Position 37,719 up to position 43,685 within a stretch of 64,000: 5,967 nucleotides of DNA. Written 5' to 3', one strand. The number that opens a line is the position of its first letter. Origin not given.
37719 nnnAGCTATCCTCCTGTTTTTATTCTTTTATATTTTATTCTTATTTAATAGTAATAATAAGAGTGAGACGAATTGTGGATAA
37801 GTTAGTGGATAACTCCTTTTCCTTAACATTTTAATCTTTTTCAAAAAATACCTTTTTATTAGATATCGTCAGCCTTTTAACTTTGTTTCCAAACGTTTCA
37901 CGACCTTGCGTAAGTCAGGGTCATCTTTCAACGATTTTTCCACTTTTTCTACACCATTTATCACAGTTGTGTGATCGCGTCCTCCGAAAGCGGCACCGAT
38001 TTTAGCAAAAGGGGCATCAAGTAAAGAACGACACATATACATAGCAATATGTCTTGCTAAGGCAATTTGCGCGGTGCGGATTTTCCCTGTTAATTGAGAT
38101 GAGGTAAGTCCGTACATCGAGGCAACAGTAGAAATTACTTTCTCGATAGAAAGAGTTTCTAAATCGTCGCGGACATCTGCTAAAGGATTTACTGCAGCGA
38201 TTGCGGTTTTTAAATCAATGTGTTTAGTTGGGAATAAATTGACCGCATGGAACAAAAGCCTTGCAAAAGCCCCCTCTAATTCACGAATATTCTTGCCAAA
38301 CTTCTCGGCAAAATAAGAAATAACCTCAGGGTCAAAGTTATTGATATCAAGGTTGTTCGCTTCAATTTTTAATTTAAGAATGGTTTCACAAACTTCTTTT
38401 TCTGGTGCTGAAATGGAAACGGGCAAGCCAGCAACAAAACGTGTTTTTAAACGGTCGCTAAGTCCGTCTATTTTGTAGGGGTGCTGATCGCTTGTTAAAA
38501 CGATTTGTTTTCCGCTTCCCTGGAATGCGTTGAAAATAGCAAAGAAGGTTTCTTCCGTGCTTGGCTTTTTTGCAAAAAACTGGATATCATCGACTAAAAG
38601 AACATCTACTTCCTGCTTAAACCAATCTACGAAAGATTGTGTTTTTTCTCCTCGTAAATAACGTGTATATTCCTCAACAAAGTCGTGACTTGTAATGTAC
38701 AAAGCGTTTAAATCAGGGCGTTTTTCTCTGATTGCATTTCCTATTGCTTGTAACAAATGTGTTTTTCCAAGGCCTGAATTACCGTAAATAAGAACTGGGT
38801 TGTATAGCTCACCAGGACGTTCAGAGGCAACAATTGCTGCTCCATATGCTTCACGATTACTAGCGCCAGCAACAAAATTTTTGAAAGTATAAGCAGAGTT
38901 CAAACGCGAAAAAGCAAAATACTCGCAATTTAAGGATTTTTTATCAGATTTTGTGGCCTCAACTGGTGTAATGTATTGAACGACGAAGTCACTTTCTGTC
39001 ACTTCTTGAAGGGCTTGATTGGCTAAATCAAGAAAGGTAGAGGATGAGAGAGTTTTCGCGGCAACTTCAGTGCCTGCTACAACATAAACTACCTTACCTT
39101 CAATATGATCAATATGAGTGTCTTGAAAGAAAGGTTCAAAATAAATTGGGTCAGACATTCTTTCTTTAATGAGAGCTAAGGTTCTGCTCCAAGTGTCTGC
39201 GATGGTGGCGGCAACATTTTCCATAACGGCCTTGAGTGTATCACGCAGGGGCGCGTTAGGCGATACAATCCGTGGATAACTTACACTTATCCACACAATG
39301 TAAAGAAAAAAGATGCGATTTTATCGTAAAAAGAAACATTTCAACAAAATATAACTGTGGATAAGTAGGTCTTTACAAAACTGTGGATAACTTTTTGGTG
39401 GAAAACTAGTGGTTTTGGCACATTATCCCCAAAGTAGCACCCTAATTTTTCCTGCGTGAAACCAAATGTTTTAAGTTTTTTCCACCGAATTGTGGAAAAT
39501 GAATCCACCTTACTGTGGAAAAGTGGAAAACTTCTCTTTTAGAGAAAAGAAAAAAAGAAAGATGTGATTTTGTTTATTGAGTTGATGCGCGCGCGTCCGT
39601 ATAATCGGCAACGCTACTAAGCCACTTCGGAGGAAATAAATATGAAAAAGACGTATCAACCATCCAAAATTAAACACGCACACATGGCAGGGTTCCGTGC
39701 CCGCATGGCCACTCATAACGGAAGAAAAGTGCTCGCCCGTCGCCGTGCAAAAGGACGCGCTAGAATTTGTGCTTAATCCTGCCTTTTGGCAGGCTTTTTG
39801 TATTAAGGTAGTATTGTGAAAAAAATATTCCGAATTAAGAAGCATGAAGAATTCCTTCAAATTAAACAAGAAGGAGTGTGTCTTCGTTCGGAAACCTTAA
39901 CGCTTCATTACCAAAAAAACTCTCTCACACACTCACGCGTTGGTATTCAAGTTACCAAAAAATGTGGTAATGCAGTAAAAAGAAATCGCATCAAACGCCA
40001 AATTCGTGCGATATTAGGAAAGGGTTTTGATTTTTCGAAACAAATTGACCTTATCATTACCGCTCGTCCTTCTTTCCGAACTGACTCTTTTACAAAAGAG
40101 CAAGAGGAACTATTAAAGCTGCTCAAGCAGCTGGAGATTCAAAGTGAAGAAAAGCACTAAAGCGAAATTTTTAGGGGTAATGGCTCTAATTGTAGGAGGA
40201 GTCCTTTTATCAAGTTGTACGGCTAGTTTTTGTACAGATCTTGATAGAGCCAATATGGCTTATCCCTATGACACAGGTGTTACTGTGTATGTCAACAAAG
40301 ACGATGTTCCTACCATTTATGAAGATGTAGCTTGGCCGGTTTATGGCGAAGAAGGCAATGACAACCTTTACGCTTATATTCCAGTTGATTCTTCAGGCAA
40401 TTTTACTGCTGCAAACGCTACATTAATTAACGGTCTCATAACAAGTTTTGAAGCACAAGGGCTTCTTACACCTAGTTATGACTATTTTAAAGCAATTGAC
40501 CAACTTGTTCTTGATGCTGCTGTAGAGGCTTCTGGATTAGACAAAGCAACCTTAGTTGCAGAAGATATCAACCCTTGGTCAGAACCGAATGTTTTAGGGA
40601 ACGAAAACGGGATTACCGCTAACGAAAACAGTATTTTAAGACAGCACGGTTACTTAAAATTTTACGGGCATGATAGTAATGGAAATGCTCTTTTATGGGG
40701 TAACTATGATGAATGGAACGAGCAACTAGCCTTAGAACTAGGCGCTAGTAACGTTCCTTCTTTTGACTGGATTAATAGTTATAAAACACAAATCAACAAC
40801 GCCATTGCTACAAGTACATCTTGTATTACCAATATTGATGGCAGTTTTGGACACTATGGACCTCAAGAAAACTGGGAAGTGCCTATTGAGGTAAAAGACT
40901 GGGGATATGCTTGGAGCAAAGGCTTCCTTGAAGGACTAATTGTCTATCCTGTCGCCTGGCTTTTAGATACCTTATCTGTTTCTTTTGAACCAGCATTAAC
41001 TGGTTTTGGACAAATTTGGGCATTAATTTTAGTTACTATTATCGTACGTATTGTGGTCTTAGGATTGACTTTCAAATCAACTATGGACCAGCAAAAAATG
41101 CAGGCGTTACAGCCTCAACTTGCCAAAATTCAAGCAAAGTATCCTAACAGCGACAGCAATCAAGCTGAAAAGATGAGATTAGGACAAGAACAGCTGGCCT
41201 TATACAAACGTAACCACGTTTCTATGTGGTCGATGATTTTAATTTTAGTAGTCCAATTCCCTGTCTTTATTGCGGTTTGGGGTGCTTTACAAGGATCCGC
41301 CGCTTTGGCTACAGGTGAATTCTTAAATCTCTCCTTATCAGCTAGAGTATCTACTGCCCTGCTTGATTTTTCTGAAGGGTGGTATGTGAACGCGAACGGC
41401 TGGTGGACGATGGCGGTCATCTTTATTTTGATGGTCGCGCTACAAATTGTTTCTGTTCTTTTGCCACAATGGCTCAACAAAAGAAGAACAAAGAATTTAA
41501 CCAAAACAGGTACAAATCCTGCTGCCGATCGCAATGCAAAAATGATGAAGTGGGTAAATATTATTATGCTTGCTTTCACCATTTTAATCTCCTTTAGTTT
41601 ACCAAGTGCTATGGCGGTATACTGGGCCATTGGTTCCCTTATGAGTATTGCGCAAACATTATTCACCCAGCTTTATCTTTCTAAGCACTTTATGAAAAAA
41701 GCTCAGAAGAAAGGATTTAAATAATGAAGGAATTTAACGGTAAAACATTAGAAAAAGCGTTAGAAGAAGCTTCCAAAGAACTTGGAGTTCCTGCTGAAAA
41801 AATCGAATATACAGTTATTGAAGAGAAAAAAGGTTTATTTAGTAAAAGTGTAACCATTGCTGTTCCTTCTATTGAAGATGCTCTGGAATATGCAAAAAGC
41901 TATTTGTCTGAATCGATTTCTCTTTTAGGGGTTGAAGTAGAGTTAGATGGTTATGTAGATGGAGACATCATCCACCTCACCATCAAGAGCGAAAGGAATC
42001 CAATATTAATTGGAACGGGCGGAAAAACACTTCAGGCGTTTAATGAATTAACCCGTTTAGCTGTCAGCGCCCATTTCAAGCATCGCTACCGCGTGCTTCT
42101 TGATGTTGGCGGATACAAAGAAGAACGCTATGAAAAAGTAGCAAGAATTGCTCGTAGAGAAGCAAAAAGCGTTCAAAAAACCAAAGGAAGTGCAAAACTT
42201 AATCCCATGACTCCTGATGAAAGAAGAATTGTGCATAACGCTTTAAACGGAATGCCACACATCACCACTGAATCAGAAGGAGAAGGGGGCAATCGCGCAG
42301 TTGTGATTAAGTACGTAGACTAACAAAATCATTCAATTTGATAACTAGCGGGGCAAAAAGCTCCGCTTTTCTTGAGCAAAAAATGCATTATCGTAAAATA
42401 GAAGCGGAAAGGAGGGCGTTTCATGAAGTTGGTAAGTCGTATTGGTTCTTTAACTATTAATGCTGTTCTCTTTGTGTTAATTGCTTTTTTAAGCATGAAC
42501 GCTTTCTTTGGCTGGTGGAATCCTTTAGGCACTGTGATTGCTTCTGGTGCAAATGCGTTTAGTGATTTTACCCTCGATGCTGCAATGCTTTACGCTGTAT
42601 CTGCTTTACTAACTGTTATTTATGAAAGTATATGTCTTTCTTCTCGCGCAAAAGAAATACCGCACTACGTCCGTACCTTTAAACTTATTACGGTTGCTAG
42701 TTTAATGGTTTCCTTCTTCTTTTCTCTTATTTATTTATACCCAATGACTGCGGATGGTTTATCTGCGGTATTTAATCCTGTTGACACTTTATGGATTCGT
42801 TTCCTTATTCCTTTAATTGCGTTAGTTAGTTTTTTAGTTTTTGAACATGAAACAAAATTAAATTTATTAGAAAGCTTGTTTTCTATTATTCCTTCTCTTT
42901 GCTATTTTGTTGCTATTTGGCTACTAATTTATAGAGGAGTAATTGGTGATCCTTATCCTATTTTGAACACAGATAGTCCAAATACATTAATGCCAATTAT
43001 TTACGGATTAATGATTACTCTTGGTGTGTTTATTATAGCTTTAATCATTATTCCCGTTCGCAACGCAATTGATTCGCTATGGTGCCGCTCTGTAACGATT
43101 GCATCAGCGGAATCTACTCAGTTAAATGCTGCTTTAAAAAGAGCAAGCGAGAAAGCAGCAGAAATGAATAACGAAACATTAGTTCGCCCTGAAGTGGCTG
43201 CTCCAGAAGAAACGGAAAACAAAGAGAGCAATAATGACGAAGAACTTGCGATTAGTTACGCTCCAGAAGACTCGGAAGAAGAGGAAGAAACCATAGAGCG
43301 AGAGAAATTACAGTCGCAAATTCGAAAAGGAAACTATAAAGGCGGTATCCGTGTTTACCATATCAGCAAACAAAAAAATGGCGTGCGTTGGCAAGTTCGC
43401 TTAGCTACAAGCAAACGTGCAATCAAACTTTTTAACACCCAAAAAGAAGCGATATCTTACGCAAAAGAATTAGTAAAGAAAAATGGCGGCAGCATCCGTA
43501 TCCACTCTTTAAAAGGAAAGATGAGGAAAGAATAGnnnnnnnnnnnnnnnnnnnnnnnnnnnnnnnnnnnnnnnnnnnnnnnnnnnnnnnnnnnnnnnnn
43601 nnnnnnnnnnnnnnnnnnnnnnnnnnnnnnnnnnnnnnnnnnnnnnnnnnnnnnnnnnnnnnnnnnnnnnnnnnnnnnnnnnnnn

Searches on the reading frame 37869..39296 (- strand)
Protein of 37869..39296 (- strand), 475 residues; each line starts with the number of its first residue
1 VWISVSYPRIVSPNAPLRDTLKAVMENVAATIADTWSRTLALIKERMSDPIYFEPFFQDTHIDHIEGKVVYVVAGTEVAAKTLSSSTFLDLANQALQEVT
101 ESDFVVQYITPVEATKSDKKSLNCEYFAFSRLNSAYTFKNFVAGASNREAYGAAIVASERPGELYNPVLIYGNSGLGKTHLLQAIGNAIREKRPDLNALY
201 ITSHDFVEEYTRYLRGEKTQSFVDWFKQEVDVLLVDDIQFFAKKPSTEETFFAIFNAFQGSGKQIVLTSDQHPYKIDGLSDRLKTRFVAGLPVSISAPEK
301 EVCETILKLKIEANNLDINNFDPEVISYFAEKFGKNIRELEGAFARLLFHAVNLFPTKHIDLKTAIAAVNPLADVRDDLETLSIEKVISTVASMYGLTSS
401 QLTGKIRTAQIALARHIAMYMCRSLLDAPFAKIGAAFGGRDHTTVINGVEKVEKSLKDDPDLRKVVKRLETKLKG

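Call 48: search_protein_families(library=pfam, proteins=[window:37869-39296:-], max_evalue=0.00001)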
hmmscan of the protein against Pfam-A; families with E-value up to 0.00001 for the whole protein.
window:37869-39296:- (475 aa): 4 families
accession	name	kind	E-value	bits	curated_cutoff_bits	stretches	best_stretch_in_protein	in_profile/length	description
PF00308.24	Bac_DnaA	-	9.2e-55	185.7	23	1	132-293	1-161/162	Bacterial DnaA ATPAse domain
PF08299.17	Bac_DnaA_C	-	3.9e-25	88.1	31.5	1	384-452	1-69/69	Bacterial dnaA protein helix-turn-helix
PF01695.23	IstB_IS21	-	4.2e-06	26.9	24.1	1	167-271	94-194/238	IstB-like ATP binding protein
PF00004.35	AAA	-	5.1e-06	27.4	21.2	0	168-277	1-115/131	ATPase family associated with various cellular activities (AAA)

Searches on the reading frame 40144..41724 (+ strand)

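Call 48: search_protein_families(library=pfam, proteins=[window:40144-41724:+], max_evalue=0.00001)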
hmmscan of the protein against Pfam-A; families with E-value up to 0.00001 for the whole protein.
window:40144-41724:+ (526 aa): 1 family
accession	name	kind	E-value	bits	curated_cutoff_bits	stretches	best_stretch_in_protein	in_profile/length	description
PF02096.25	60KD_IMP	-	4.4e-32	111.7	35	1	291-509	2-162/163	60Kd inner membrane protein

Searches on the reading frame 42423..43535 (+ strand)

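Call 48: search_protein_families(library=pfam, proteins=[window:42423-43535:+], max_evalue=0.00001)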
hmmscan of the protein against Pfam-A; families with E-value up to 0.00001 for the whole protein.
window:42423-43535:+ (370 aa): 1 family
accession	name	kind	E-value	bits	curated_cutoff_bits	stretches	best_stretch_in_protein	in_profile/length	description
PF09954.14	DUF2188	-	6e-14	52.4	22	1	312-370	1-59/62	Uncharacterized protein conserved in bacteria (DUF2188)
